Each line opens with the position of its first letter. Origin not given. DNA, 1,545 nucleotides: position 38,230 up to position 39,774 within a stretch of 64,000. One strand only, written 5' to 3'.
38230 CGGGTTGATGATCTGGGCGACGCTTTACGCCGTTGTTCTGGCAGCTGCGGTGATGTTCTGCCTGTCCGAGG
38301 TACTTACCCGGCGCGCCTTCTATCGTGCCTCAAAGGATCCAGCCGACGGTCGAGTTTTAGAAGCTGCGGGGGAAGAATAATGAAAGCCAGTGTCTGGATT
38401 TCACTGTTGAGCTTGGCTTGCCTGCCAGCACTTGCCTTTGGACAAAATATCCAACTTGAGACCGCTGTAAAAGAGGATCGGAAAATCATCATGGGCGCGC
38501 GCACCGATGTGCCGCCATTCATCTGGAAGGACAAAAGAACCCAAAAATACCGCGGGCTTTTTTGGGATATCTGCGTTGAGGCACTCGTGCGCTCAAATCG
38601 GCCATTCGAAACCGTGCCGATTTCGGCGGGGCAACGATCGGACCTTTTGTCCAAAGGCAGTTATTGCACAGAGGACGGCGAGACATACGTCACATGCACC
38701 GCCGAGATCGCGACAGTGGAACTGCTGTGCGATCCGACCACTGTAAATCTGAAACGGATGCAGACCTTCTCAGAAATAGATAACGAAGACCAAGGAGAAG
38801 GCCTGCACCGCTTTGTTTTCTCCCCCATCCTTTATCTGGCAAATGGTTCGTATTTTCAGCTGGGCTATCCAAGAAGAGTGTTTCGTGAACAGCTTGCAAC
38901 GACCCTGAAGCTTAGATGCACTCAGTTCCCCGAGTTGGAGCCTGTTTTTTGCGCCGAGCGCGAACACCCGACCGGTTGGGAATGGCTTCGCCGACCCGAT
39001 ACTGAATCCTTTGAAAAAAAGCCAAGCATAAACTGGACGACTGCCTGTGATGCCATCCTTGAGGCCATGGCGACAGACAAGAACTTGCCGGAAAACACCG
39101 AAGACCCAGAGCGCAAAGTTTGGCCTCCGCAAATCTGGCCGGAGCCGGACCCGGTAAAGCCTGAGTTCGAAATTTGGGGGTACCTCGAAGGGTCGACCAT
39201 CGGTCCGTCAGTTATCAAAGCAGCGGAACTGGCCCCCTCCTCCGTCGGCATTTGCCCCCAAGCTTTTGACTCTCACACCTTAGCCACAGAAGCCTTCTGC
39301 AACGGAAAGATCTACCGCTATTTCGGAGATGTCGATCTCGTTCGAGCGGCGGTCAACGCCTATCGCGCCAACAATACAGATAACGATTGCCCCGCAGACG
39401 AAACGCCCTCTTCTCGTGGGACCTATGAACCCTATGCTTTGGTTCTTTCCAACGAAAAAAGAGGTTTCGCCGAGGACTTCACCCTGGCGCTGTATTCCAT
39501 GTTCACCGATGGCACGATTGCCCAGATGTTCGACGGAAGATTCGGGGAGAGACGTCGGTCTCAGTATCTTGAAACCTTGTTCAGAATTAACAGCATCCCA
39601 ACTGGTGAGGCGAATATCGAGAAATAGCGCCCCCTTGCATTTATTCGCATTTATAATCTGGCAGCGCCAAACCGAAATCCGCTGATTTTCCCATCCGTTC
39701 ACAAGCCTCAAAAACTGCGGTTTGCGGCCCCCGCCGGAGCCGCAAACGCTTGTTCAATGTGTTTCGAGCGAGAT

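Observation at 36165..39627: Candidate undescribed three-gene module: consensus-like promoter, secreted two-Cys mini-peptide, orphan 672-aa polytopic membrane protein, orphan Cys-rich SBP3-like protein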

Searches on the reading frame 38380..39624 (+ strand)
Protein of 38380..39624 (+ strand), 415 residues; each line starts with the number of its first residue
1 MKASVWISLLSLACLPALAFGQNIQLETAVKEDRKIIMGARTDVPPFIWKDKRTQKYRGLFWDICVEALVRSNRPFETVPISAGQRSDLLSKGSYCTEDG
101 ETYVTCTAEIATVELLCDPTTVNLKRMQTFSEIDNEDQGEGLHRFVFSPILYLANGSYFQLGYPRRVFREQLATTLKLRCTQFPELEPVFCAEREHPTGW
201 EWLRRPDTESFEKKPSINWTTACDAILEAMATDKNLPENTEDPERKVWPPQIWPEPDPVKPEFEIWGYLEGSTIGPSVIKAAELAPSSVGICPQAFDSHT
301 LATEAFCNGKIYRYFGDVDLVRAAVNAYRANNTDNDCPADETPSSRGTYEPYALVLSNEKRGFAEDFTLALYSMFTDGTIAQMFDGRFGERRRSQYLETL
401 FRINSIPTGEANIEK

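Call 4: search_protein_families(library=pfam, proteins=[window:38380-39624:+], max_evalue=1)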
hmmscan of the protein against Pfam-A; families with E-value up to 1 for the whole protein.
window:38380-39624:+ (415 aa): 1 family
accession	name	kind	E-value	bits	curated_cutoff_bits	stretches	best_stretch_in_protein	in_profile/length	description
PF00497.25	SBP_bac_3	-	0.029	14.5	26.4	0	36-94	1-58/132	Bacterial extracellular solute-binding proteins, family 3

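Call 5: search_protein_families(library=ncbifam, proteins=[window:38380-39624:+], max_evalue=1)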
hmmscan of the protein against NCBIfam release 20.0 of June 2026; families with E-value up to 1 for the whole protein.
window:38380-39624:+ (415 aa): 1 family
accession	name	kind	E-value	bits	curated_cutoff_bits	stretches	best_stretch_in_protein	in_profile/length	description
NF008885.0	PRK11917.1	equivalog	0.093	12.3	373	1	23-94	28-101/259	bifunctional adhesin/ABC transporter aspartate/glutamate-binding protein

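Call 15: find_homologous_proteins(query=window:38380-39624:+, max_evalue=0.001)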
Query window:38380-39624:+ (415 aa): 74 proteins with E <= 0.001 among 6178 candidates.
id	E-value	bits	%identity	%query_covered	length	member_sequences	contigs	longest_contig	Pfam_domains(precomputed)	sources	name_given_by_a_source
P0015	2.7e-278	941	96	100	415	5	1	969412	-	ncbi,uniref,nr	ncbi:hypothetical protein J7399_10505 [Shimia sp. R9_1]|uniref:hypothetical protein n=1 Tax=Shimia s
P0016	1.2e-234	797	82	100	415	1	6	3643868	-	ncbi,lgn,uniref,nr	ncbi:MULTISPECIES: hypothetical protein [unclassified Ruegeria]|uniref:hypothetical protein n=1 Tax=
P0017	3.6e-232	789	81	99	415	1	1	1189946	-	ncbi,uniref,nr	ncbi:hypothetical protein N6L27_04110 [Leisingera sp. SS27]|uniref:hypothetical protein n=1 Tax=Leis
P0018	1.3e-229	780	80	100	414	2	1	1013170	-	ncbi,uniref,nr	ncbi:hypothetical protein [Ruegeria atlantica]|uniref:hypothetical protein n=1 Tax=Ruegeria atlantic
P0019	5.9e-146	505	56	99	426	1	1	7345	-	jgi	-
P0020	1.3e-127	444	53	90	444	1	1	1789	PF00497.26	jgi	jgi:hypothetical protein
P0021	1.5e-121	424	51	91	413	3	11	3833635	PF00497.26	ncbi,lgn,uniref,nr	ncbi:transporter substrate-binding domain-containing protein [Leisingera aquaemixtae]|uniref:transpo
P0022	3.5e-119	417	48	99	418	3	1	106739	PF00497.26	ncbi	ncbi:MAG: hypothetical protein ABJL72_01815 [Roseobacter sp.]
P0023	1.2e-115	405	50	92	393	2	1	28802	PF00497.26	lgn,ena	-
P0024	3.9e-114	400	49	98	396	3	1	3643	PF00497.26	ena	-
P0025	2.6e-97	345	65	55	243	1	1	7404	-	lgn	-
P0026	5.0e-93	330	47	90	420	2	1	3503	-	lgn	-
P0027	2.6e-91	325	41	97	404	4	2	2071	PF00497.26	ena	-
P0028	6.2e-64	235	36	98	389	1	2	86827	PF00497.26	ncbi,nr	ncbi:transporter substrate-binding domain-containing protein [Ensifer sp. IC3342]|nr:transporter sub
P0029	2.2e-62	229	36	93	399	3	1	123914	PF00497.26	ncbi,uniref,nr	ncbi:transporter substrate-binding domain-containing protein [Sinorhizobium meliloti]|uniref:transpo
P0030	2.3e-62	229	37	97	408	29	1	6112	PF00497.26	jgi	jgi:hypothetical protein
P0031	6.0e-61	225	36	90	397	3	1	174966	PF00497.26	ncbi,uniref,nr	ncbi:hypothetical protein ILFOPFJJ_05876 [Ensifer psoraleae]|uniref:transporter substrate-binding do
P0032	2.2e-59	220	35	97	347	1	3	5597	PF00497.26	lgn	-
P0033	2.6e-59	219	36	92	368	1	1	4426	PF00497.26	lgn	-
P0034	2.7e-59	219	35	99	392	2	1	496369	PF00497.26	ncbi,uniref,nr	ncbi:transporter substrate-binding domain-containing protein [Stappia sp. GBMRC 2046]|uniref:Transpo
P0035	3.0e-59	219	37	92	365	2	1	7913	PF00497.26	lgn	-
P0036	3.2e-58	216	36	94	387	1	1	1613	PF00497.26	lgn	-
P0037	4.0e-58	215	35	98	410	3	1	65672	PF00497.26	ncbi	-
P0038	1.6e-57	213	34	97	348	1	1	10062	PF00497.26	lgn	-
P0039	2.1e-57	213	35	97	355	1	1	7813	PF00497.26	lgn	-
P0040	2.4e-57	213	35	99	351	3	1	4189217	PF00497.26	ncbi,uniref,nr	ncbi:substrate-binding periplasmic protein [Roseovarius sp. Pro17]|uniref:substrate-binding periplas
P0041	5.9e-57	212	46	38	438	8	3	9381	PF00497.26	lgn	-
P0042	7.1e-57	211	33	99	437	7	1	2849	PF00497.26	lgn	-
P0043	1.3e-56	210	37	90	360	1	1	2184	PF00497.26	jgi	jgi:ABC-type amino acid transport substrate-binding protein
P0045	1.9e-56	210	35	97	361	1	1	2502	PF00497.26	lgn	-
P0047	8.3e-56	208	33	99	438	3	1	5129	PF00497.26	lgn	-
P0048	1.1e-55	207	48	36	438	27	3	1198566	PF00497.26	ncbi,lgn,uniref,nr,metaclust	ncbi:transporter substrate-binding domain-containing protein [Roseibium album]|uniref:Lysine-arginin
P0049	1.1e-55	207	35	98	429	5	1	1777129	PF00497.26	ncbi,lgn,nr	ncbi:amino acid ABC transporter substrate-binding protein (plasmid) [Sinorhizobium meliloti]|nr:amin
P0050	4.3e-55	205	33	97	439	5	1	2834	PF00497.26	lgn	-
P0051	2.1e-54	203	34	90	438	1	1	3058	PF00497.26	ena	-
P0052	2.2e-54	203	35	95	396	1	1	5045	PF00497.26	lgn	-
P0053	2.3e-54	203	31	97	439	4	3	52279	PF00497.26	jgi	-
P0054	2.9e-54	203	35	99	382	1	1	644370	PF00497.26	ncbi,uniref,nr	ncbi:transporter substrate-binding domain-containing protein [uncultured Roseibium sp.]|uniref:trans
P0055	5.2e-54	202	36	91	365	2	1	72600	PF00497.26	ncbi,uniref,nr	ncbi:transporter substrate-binding domain-containing protein [Labrenzia sp. 011]|uniref:transporter 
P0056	1.4e-53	200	33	90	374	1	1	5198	PF00497.26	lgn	-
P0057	2.4e-53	200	33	98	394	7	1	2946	PF00497.26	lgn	-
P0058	2.9e-53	199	33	92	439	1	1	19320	PF00497.26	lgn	-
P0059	2.0e-52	197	36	99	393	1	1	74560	PF00497.26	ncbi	ncbi:MAG: transporter substrate-binding domain-containing protein [Pseudomonadota bacterium]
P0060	2.5e-52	196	32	100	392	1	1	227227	PF00497.26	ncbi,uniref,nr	ncbi:transporter substrate-binding domain-containing protein [Mesorhizobium onobrychidis]|uniref:Tra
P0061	3.9e-52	196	36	99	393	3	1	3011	PF00497.26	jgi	jgi:ABC-type amino acid transport substrate-binding protein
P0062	6.2e-51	192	32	90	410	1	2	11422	PF00497.26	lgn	-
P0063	8.0e-51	191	32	97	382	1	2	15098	PF00497.26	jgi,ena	-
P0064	2.8e-50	190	36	90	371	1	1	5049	PF00497.26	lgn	-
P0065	5.3e-50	189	34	90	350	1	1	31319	PF00497.26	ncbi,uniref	ncbi:substrate-binding periplasmic protein [Rhizobium johnstonii]|uniref:substrate-binding periplasm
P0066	7.9e-50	188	33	98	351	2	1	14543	PF00497.26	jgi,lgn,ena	-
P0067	2.5e-49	186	34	90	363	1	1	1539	PF00497.26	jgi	-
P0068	2.8e-49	186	32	99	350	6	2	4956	PF00497.26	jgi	jgi:hypothetical protein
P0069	8.5e-49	185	35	90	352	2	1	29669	PF00497.26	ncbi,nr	ncbi:transporter substrate-binding domain-containing protein [Rhizobium leguminosarum bv. viciae]|nr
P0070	8.6e-48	181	34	91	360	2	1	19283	PF00497.26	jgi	jgi:hypothetical protein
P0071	2.6e-47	180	33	91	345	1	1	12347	PF00497.26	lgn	-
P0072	2.9e-47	180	34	90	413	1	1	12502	PF00497.26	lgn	-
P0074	1.4e-43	167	31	90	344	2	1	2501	PF00497.26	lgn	-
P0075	1.5e-43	167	31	91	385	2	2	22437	PF00497.26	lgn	-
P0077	1.3e-41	161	31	92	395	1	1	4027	PF00497.26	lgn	-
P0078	1.0e-40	158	33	92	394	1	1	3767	PF00497.26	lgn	-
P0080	5.8e-40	156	31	99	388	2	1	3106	PF00497.26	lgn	-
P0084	2.1e-32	131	44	27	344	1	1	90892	PF00497.26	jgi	jgi:ABC-type amino acid transport substrate-binding protein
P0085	6.1e-31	126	28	90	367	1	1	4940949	PF00497.26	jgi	jgi:hypothetical protein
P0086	6.5e-31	126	30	90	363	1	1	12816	PF00497.26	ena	-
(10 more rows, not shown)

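Call 30: search_protein_families(library=padloc, proteins=[window:38380-39624:+], max_evalue=1)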
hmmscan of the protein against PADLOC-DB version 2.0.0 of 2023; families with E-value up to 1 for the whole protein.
window:38380-39624:+ (415 aa): 0 families

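Call 31: find_encoding_contigs(protein=P0029, flank=8000, max_places=2)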
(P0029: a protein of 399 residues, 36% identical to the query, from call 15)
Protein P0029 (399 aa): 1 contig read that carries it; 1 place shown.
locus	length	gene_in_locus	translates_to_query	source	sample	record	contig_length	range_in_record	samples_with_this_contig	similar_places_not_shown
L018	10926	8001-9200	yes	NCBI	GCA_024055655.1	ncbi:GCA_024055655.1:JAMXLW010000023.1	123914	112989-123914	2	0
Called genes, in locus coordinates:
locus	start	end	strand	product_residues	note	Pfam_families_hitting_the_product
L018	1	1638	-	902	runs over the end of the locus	PF13365:Trypsin_2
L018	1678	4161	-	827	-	PF13472:Lipase_GDSL_2, PF01520:Amidase_3, PF08291:Peptidase_M15_3, PF05951:Peptidase_M15_2 (weak)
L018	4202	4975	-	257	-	-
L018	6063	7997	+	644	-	-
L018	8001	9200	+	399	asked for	PF00497:SBP_bac_3 (weak)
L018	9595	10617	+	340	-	PF07751:Abi_2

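Call 32: find_encoding_contigs(protein=P0085, flank=8000, max_places=2)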
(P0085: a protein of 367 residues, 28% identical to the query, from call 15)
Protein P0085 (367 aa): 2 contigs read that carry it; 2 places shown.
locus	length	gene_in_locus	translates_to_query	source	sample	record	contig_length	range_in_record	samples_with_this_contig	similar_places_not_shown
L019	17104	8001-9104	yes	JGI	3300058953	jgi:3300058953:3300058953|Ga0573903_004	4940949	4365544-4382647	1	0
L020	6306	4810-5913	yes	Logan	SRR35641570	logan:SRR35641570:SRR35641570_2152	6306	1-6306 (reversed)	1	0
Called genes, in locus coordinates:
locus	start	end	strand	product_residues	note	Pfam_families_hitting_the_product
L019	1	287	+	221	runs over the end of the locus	PF11139:SfLAP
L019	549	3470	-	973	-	PF00133:tRNA-synt_1, PF01406:tRNA-synt_1e (faint), PF13603:tRNA-synt_1_2 (faint), PF00133:tRNA-synt_1, PF09334:tRNA-synt_1g (weak), PF08264:Anticodon_1, PF10458:Val_tRNA-synt_C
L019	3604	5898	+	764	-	PF01315:Ald_Xan_dh_C, PF02738:MoCoBD_1, PF20256:MoCoBD_2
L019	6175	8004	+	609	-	-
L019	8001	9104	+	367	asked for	PF00497:SBP_bac_3 (weak)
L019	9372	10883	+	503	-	PF00005:ABC_tran, PF13304:AAA_21 (faint), PF00005:ABC_tran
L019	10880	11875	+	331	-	PF02653:BPD_transp_2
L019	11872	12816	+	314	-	PF02653:BPD_transp_2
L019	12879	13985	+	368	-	PF13407:Peripla_BP_4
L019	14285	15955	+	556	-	PF00732:GMC_oxred_N, PF00890:FAD_binding_2 (faint), PF01266:DAO (faint), PF05199:GMC_oxred_C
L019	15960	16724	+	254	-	PF23441:SDR, PF00106:adh_short, PF01370:Epimerase (weak), PF08659:KR, PF13561:adh_short_C2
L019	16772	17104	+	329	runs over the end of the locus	-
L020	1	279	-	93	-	?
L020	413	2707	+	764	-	PF01315:Ald_Xan_dh_C, PF02738:MoCoBD_1, PF20256:MoCoBD_2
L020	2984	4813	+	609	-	-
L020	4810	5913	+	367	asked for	PF00497:SBP_bac_3 (weak)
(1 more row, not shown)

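Call 62: search_solved_structures(query=A2, max_evalue=1, show_alignments=2)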
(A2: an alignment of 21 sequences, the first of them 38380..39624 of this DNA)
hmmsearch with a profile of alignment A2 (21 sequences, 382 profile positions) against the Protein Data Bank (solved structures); distinct sequences matched with E-value up to 1: 11.
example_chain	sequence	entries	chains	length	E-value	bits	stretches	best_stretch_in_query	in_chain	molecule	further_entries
5eyf_A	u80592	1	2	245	1.9e-08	37.1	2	313-358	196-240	Glutamate ABC superfamily ATP binding cassette transporter, binding protein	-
2v25_A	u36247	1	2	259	0.0011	21.4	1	12-91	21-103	MAJOR CELL-BINDING FACTOR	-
4zv1_A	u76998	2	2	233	0.0024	20.3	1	233-356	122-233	AncQR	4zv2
2ia4_A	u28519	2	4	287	0.0036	19.7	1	24-113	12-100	Putative periplasmic binding transport protein | PERIPLASMIC BINDING TRANSPORT PROTEIN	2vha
8ovn_A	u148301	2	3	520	0.01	18.2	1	26-113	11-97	Putative periplasmic binding transport protein,Green fluorescent protein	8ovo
5t0w_A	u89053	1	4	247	0.02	17.3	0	21-90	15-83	AncCDT-1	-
5tuj_C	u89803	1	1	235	0.042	16.2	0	26-90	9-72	Ancestral protein CDT-Anc1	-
9fbu_A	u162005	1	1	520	0.059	15.7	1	26-113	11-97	Periplasmic binding transport protein,Green fluorescent protein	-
8ovp_A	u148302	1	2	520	0.17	14.2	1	26-105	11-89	Putative periplasmic binding transport protein,Green fluorescent protein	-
2iee_A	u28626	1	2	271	0.19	14.1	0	318-362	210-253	Probable ABC transporter extracellular-binding protein yckB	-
5kkw_A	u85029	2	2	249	0.69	12.2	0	25-64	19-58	Cyclohexadienyl dehydratase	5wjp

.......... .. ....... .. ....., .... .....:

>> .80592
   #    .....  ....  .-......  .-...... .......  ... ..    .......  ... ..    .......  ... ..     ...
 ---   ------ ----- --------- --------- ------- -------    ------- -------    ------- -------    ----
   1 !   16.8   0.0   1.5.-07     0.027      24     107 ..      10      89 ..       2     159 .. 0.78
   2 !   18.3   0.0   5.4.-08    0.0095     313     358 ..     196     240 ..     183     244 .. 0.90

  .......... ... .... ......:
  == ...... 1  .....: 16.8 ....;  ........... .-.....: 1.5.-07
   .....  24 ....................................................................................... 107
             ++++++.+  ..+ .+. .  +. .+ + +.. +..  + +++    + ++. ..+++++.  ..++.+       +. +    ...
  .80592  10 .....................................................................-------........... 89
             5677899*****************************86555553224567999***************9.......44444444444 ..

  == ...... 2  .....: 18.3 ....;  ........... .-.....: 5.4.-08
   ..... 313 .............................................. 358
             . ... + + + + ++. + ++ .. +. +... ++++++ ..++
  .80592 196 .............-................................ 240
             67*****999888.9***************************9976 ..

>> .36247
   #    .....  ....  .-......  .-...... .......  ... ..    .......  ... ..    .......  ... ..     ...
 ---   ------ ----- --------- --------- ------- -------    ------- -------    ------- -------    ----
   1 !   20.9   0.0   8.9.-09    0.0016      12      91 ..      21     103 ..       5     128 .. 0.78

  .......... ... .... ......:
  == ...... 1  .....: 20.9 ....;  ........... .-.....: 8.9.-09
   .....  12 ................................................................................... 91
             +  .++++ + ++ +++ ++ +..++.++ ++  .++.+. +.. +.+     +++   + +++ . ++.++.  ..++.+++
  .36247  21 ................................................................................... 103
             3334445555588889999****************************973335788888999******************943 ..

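Call 98: search_protein_families(library=phrogs, proteins=[window:38380-39624:+], max_evalue=0.001)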
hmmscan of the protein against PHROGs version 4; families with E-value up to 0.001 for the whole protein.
window:38380-39624:+ (415 aa): 0 families
